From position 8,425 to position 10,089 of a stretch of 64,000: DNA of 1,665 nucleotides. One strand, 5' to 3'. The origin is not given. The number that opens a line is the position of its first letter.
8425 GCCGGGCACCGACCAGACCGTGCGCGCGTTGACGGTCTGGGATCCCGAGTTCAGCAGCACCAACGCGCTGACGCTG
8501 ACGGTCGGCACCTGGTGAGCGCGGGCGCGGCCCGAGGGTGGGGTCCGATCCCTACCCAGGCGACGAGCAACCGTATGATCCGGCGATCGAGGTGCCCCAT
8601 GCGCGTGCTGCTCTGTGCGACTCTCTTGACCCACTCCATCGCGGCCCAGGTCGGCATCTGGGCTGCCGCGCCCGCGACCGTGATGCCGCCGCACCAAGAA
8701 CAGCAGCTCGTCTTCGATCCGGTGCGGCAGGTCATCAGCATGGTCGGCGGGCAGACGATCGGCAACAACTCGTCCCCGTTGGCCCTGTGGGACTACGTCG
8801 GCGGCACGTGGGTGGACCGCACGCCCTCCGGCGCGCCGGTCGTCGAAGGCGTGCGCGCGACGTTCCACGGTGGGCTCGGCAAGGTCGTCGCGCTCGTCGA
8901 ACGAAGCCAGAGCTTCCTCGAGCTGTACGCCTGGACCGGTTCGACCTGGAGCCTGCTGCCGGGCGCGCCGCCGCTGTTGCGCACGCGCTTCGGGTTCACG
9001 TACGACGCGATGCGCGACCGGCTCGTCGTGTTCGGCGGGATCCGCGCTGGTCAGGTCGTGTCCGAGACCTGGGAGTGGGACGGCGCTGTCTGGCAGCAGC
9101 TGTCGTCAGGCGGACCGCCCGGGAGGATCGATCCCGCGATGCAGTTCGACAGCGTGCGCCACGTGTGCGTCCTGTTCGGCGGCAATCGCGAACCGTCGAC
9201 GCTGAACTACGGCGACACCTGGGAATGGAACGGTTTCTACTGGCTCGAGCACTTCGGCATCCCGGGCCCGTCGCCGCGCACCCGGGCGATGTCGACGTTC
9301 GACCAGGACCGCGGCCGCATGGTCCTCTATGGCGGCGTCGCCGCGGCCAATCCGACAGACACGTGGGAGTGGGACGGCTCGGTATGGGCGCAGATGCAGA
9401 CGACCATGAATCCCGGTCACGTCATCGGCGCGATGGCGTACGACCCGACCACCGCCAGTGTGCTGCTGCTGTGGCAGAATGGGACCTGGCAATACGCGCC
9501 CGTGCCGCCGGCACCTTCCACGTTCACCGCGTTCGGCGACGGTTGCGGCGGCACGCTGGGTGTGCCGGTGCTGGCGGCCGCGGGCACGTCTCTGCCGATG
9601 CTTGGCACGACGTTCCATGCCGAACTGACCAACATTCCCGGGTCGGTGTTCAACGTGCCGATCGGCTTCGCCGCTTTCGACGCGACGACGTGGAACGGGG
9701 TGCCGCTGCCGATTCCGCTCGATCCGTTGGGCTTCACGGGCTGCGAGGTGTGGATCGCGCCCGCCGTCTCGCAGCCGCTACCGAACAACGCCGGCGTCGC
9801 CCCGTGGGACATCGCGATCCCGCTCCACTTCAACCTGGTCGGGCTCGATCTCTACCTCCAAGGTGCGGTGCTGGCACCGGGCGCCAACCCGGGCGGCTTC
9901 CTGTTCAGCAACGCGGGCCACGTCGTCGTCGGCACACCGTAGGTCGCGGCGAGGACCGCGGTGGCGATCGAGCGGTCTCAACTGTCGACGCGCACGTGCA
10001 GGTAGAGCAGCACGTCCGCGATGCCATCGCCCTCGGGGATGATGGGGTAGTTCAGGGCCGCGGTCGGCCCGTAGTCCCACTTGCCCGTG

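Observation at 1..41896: An unassigned extreme-C-terminal module of about 110 aa is shared by seven otherwise unrelated secreted proteins within 42 kb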

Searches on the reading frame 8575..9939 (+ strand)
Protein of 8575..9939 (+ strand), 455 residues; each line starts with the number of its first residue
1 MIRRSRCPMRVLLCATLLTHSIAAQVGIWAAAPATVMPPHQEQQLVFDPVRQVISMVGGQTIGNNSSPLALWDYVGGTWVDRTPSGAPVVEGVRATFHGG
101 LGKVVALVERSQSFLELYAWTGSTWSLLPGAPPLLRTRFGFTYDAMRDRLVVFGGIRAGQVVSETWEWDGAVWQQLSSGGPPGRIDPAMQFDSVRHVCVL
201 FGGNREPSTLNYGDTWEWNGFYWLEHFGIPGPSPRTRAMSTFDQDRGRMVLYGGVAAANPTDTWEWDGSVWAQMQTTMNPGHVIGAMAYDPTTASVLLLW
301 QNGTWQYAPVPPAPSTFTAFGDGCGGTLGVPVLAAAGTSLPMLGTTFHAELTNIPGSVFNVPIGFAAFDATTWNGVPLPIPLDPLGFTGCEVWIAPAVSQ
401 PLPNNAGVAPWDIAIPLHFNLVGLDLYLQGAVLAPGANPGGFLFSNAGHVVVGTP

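Call 12: search_protein_families(library=pfam, proteins=[window:8575-9939:+], max_evalue=1)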
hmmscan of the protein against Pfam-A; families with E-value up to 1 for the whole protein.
window:8575-9939:+ (455 aa): 5 families
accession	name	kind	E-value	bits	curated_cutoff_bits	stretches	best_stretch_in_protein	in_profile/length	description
PF24681.1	Kelch_KLHDC2_KLHL20_DRC7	-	1.5e-07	31.4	50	1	123-277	36-197/221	KLHDC2/KLHL20/DRC7 Kelch-repeats domain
PF24981.1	Beta-prop_ATRN-LZTR1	-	2.9e-07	30.5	50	1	111-258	13-171/289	Attractin/LZTR1 beta-propeller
PF13415.12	Kelch_3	-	9.3e-05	22.9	22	1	148-182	2-39/48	Galactose oxidase, central domain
PF07646.21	Kelch_2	-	0.0048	17.3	21.3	0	138-169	2-35/48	Kelch motif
PF01344.31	Kelch_1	-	0.11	12.5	20.1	0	138-169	2-33/46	Kelch motif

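Call 13: search_protein_families(library=ncbifam, proteins=[window:8575-9939:+], max_evalue=1)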
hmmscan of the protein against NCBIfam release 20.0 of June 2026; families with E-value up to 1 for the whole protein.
window:8575-9939:+ (455 aa): 0 families

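Call 71: predict_structure(alignment_id=A6)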
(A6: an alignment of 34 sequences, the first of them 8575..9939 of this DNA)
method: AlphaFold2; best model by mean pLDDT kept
length: 455 residues; sequences in the alignment: 34
mean_pLDDT: 92.0   pTM: 0.84
mean pLDDT of the five models: 92.0, 90.9, 90.7, 90.7, 90.4
residues with pLDDT >= 90: 367; 70-90: 62; 50-70: 20; < 50: 6
segments of 3 or more residues with pLDDT < 50: 1-3, 19-21
pLDDT, mean of each block of 10 residues (from residue 1): 50 56 74 84 94 93 86 94 94 96 96 87 96 93 98 95 97 95 97 98 89 97 95 96 97 93 96 91 93 94 90 93 94 96 95 94 98 97 96 98 97 91 96 95 98 92
secondary structure, 60 per line:
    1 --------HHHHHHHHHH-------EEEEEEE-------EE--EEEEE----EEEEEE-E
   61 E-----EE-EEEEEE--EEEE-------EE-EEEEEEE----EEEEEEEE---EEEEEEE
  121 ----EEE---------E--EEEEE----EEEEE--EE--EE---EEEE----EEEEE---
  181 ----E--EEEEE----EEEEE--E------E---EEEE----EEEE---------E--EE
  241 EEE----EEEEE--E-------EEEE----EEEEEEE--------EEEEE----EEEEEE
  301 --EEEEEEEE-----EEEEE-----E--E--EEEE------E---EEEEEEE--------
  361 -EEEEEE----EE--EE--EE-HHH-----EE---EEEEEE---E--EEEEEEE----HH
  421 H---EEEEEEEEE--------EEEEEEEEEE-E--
elements in order: H9-18 E26-32 E44-48 E53-58 E70-75 E78-81 E92-98 E103-110 E114-120 E125-127 E140-144 E149-153 E165-168 E173-177 E188-192 E197-201 E215-218 E223-226 E239-243 E248-252 E263-266 E271-277 E286-290 E295-300 E303-310 E316-320 E332-335 E346-352 E362-367 E396-401 E408-414 E425-433 E442-451
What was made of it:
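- The packing against the passenger is tight and has no linker (call 71).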

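Call 73: fold_search(model_id=the predicted structure, library=pdb)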
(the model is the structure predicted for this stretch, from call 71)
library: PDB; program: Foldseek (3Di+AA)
matches with E <= 10: 1212; with E <= 0.001: 321
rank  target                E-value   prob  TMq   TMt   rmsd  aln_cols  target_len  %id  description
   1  7k58_C                9.6e-13  1.00  0.52  0.07  14.3       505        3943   11  Structure of outer-arm dyneins bound to microtubule with microtubule binding state 1(MTBS-1) (released 2021-09-29)
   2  7k5b_C                5.0e-12  1.00  0.52  0.07  15.2       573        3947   10  Structure of outer-arm dynein bound to microtubule doublet in microtubule binding state 2 (MTBS-2) (released 2021-09-29)
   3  8ttq_B                1.9e-11  1.00  0.51  0.39   5.7       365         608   15  Cryo-EM structure of the inner MKLN1 dimer from an autoinhibited MKLN1 tetramer (released 2024-09-11)
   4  8glv_DA               5.3e-11  1.00  0.51  0.06  14.5       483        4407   14  96-nm repeat unit of doublet microtubules from Chlamydomonas reinhardtii flagella (released 2023-05-31)
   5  5gq0_B                5.8e-11  1.00  0.50  0.67   4.1       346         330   17  Crystal structure of the Epithiospecifier Protein, ESP from Arabidopsis thaliana (released 2016-08-17)
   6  8ttq_A                8.6e-11  1.00  0.53  0.41   4.8       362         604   14  Cryo-EM structure of the inner MKLN1 dimer from an autoinhibited MKLN1 tetramer (released 2024-09-11)
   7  5gq0_A                9.5e-11  1.00  0.48  0.62   4.6       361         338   16  Crystal structure of the Epithiospecifier Protein, ESP from Arabidopsis thaliana (released 2016-08-17)
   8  6zyw_A                1.8e-10  1.00  0.50  0.07  17.4       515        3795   11  Outer Dynein Arm-Shulin complex - overall structure (Tetrahymena thermophila) (released 2021-01-20)
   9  9d8p_A                3.0e-10  1.00  0.49  0.61   4.4       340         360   15  Focused map of Cryo-EM structure of Ubiquitin C-degron bound to KLHDC10-EloB/C (released 2024-11-20)
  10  5gqt                  3.3e-10  1.00  0.50  0.48   4.6       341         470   15  Crystal structure of a specifier Protein from Arabidopsis thaliana (released 2017-06-21)
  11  8bwy_A                4.4e-10  1.00  0.50  0.08   7.6       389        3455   12  In situ outer dynein arm from Chlamydomonas reinhardtii in a pre-power stroke state (released 2023-05-10)
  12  7moq_A                9.2e-10  1.00  0.49  0.64   4.9       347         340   13  The structure of the Tetrahymena thermophila outer dynein arm on doublet microtubule (released 2021-07-14)
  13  7k2e_A                1.0e-09  1.00  0.46  0.72   4.6       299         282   14  Kelch domain of human KEAP1 bound to Nrf2-based cyclic peptide, c[GDEETGE] (released 2021-04-07)
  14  2zwa_A                1.9e-09  1.00  0.50  0.35   4.1       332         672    9  Crystal structure of tRNA wybutosine synthesizing enzyme TYW4 (released 2009-06-02)
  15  5wfl_A                3.5e-09  1.00  0.46  0.71   4.4       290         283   13  Kelch domain of human Keap1 in open unliganded conformation (released 2018-09-19)
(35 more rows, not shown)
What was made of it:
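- Closest known: E-set / Ig-like domains that follow beta-propellers. Same: The dynein heavy chains are the top whole-protein fold hits (call 73).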
